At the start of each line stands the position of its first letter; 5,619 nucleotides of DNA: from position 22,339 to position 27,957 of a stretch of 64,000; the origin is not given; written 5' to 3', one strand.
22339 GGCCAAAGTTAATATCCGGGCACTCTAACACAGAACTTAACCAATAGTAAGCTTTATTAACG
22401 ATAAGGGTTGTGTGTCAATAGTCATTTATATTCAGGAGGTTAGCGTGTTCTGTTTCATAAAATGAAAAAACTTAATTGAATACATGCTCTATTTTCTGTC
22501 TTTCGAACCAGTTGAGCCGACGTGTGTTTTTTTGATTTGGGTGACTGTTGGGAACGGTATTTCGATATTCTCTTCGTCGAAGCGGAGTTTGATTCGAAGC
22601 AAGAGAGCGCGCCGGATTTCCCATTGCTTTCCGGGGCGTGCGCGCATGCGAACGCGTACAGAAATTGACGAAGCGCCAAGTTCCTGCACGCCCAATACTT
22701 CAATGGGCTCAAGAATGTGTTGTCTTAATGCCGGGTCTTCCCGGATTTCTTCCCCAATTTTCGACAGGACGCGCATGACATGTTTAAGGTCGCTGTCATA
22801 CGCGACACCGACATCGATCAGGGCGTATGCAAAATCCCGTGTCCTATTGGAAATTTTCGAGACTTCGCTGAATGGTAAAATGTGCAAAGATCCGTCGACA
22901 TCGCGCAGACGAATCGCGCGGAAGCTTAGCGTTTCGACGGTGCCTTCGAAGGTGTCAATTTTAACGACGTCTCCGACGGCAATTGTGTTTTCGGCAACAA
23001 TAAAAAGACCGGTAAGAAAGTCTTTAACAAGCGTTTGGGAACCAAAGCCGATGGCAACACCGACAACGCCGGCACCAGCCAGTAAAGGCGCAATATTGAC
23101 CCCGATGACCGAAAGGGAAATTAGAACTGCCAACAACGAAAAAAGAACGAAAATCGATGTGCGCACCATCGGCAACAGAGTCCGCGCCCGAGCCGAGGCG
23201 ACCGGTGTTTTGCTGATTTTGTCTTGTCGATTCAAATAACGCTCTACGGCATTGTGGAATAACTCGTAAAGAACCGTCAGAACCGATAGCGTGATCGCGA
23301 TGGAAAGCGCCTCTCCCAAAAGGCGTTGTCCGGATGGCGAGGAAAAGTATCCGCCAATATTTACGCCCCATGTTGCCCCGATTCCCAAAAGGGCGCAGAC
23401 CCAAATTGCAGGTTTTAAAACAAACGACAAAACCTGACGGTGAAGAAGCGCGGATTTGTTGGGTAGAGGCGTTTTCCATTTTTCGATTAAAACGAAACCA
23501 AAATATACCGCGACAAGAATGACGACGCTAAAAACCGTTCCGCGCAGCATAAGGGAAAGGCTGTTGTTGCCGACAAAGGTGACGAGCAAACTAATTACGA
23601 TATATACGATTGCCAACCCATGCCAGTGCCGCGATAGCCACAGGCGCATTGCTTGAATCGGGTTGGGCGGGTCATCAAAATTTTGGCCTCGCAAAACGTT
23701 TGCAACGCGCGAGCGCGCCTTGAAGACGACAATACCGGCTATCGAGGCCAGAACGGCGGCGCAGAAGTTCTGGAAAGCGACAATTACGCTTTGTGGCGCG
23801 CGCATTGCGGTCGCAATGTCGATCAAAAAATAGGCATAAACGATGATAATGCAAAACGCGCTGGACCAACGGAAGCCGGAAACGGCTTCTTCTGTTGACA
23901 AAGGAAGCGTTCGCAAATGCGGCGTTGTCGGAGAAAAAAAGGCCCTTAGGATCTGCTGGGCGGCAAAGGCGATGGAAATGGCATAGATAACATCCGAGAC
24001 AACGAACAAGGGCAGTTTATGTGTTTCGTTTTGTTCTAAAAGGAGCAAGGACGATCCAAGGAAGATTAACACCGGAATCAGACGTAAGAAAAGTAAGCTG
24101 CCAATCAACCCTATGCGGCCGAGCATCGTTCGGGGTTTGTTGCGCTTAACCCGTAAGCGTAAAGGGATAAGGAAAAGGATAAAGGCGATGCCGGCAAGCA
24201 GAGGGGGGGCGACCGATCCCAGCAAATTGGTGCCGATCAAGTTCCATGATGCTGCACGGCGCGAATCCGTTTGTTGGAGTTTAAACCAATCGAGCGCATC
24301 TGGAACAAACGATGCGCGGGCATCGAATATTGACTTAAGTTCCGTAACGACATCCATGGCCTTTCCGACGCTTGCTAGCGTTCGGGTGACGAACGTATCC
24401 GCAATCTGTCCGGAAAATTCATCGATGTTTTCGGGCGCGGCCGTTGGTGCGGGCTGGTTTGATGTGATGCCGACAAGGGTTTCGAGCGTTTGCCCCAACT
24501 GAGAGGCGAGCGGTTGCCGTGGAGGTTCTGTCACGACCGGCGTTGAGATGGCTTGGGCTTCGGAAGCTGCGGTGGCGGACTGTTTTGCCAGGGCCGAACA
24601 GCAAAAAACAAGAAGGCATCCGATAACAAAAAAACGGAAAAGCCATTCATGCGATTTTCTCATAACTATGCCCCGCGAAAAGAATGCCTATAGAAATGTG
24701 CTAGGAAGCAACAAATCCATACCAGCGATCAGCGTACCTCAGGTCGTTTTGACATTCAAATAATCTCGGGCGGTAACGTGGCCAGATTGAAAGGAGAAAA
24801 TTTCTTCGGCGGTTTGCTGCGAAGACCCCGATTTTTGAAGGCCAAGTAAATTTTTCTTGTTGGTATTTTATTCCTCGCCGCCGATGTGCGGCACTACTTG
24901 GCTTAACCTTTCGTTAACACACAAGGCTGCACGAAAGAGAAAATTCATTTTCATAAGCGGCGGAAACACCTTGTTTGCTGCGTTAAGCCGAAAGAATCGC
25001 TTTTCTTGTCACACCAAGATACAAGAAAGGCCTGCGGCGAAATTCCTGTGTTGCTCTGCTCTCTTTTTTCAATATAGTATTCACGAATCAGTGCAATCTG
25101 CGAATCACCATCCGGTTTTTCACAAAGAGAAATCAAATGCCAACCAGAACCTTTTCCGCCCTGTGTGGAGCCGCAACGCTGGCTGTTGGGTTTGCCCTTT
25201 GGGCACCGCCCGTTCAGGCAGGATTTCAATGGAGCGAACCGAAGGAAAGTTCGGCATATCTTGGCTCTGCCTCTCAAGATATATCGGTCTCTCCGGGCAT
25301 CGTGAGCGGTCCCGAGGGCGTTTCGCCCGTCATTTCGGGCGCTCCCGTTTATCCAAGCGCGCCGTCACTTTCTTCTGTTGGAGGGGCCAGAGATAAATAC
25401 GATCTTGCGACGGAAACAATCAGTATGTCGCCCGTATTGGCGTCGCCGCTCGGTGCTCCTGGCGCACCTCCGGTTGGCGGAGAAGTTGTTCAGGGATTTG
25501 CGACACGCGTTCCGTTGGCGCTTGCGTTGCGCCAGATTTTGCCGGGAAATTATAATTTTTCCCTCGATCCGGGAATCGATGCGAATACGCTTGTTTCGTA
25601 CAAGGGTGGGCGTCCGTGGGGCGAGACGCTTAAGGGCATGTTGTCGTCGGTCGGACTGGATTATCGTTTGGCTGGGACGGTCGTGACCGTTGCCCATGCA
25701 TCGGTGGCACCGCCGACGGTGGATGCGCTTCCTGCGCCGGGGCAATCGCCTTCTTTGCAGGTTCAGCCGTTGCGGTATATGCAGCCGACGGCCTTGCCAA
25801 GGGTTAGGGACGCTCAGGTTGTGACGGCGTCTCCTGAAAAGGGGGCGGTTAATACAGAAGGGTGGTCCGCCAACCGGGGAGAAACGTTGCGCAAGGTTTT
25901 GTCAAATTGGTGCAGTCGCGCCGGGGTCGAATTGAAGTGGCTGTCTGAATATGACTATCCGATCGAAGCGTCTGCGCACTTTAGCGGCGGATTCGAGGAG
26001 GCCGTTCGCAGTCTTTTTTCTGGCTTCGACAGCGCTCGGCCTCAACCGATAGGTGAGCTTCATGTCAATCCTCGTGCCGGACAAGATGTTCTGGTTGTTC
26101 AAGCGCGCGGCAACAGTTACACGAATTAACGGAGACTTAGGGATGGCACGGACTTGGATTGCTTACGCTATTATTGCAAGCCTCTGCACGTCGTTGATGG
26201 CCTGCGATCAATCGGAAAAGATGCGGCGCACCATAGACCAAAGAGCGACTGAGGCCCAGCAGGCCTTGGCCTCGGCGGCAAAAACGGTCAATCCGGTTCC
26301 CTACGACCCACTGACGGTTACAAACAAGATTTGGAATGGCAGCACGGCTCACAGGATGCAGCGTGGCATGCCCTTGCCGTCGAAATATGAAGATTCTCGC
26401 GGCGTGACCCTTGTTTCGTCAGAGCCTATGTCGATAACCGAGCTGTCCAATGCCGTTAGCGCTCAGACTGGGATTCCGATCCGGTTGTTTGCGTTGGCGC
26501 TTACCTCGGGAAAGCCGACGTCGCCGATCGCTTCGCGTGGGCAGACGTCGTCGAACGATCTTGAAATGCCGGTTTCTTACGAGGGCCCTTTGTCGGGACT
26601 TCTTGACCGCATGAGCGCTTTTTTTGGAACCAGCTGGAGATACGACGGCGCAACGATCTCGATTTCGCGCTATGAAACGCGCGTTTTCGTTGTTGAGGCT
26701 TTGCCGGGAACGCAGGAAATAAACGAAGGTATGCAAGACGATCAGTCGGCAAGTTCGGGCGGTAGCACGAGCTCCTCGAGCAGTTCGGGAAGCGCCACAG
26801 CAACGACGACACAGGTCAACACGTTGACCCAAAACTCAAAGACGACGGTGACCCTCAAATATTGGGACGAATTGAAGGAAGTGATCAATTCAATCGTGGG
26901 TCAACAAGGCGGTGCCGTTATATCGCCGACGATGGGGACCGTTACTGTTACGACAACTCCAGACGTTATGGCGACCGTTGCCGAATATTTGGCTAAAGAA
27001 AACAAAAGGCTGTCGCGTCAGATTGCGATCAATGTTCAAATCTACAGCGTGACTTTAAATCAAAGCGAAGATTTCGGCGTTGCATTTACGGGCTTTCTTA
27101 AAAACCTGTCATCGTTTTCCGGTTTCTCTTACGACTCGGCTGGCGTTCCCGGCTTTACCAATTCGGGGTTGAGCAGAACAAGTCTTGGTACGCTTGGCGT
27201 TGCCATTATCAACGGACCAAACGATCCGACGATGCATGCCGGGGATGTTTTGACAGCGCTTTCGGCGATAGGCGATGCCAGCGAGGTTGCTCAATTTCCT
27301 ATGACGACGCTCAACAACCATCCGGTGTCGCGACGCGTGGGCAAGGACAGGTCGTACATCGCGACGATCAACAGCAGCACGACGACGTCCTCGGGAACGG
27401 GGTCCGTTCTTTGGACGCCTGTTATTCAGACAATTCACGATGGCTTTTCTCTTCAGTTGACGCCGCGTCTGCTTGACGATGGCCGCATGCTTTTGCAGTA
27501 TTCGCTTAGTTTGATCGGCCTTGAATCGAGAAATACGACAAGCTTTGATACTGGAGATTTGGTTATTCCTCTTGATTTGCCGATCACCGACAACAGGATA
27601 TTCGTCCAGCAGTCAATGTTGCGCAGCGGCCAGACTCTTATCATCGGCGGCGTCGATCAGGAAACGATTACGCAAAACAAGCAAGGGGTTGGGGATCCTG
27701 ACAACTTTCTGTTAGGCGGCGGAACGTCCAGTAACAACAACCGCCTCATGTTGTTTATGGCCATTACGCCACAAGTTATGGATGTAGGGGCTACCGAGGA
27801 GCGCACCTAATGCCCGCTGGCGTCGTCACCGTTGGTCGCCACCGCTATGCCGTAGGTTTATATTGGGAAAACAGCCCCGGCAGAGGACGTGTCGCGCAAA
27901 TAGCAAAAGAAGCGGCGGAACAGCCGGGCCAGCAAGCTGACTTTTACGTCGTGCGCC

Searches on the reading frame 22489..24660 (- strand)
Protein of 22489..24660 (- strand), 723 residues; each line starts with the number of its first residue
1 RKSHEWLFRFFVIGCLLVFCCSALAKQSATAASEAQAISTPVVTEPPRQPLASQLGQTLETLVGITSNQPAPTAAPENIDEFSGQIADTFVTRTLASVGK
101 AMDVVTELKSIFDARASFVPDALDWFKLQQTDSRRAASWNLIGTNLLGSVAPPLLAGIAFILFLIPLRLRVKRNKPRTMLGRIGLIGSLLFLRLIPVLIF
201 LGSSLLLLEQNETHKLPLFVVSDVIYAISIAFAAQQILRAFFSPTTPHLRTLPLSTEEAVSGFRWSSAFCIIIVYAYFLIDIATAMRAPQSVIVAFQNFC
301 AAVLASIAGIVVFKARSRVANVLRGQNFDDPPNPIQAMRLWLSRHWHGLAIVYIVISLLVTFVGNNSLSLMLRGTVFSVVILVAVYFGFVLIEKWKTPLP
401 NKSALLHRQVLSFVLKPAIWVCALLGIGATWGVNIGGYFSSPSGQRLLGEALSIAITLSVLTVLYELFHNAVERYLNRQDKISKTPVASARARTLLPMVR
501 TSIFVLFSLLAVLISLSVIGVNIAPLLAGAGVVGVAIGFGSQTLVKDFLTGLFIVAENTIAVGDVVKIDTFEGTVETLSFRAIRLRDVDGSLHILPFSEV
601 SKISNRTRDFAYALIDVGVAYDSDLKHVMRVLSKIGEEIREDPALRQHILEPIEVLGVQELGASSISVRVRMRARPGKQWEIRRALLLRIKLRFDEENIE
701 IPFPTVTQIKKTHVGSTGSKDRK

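Call 8: search_protein_families(library=ncbifam, proteins=[window:22489-24660:-], max_evalue=0.001)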
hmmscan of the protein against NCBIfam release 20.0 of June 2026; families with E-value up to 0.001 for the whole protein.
window:22489-24660:- (723 aa): 6 families
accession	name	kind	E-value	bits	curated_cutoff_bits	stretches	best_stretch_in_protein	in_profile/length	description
NF008542.0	PRK11465.1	equivalog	1.6e-62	211.8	596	1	213-714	215-728/741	mechanosensitive channel protein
NF047601.1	MscSThanab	equivalog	9.2e-50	169.7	500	1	471-709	41-275/280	small-conductance mechanosensitive channel MscS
NF047602.1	MscsSHelicob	equivalog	1.7e-23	83.4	400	1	492-704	42-252/260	small-conductance mechanosensitive channel MscS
NF007662.0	PRK10334.1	subfamily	4.2e-20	72.2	321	1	451-706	28-273/286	small-conductance mechanosensitive channel MscS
NF008438.0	PRK11281.1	equivalog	6e-14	50.8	991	1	516-704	895-1082/1113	mechanosensitive channel MscK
NF008180.0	PRK10929.1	equivalog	8.6e-10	37.1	809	1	507-706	883-1081/1109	miniconductance mechanosensitive channel MscM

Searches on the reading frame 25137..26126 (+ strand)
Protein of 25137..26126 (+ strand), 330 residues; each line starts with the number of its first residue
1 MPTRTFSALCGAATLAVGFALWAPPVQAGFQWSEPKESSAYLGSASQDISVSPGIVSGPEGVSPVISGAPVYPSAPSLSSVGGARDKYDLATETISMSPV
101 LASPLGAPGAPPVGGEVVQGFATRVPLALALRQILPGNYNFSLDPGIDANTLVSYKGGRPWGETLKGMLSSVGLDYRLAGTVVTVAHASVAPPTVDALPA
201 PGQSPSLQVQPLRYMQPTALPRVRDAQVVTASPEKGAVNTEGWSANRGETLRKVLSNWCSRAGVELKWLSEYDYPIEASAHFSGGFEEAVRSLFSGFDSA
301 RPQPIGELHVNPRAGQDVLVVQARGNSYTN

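Call 8: search_protein_families(library=ncbifam, proteins=[window:25137-26126:+], max_evalue=0.001)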
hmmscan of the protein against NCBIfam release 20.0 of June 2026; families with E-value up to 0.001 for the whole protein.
window:25137-26126:+ (330 aa): 0 families

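Call 10: search_protein_families(library=ncbifam, proteins=[window:25137-26126:+], max_evalue=0.01)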
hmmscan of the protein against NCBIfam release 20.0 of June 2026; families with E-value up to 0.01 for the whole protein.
window:25137-26126:+ (330 aa): 0 families

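Call 29: search_protein_families(library=pfam, proteins=[window:25137-26126:+], max_evalue=0.001)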
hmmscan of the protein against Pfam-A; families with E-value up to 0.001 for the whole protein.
window:25137-26126:+ (330 aa): 1 family
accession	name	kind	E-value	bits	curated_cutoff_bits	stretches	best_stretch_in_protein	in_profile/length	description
PF10671.14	TcpQ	-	3.6e-15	56.2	27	1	242-309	2-68/80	Toxin co-regulated pilus biosynthesis protein Q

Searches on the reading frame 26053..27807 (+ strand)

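Call 8: search_protein_families(library=ncbifam, proteins=[window:26053-27807:+], max_evalue=0.001)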
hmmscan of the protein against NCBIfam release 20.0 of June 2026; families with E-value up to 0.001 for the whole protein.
window:26053-27807:+ (585 aa): 4 families
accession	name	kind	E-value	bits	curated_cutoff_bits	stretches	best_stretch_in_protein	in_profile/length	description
TIGR02520.1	pilus_B_mal_scr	equivalog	1.1e-77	261.8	287.65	1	156-573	106-511/513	PilN family type IVB pilus formation outer membrane protein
TIGR02519.1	pilus_MshL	equivalog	2.9e-28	98.7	250.2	1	289-546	2-256/290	pilus (MSHA type) biogenesis protein MshL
TIGR02515.1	IV_pilus_PilQ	subfamily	4.6e-08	32.5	284.35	1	270-546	128-393/428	type IV pilus secretin PilQ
TIGR02516.1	type_III_yscC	equivalog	2.4e-07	29.7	238.45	1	288-546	201-427/463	type III secretion system outer membrane ring subunit SctC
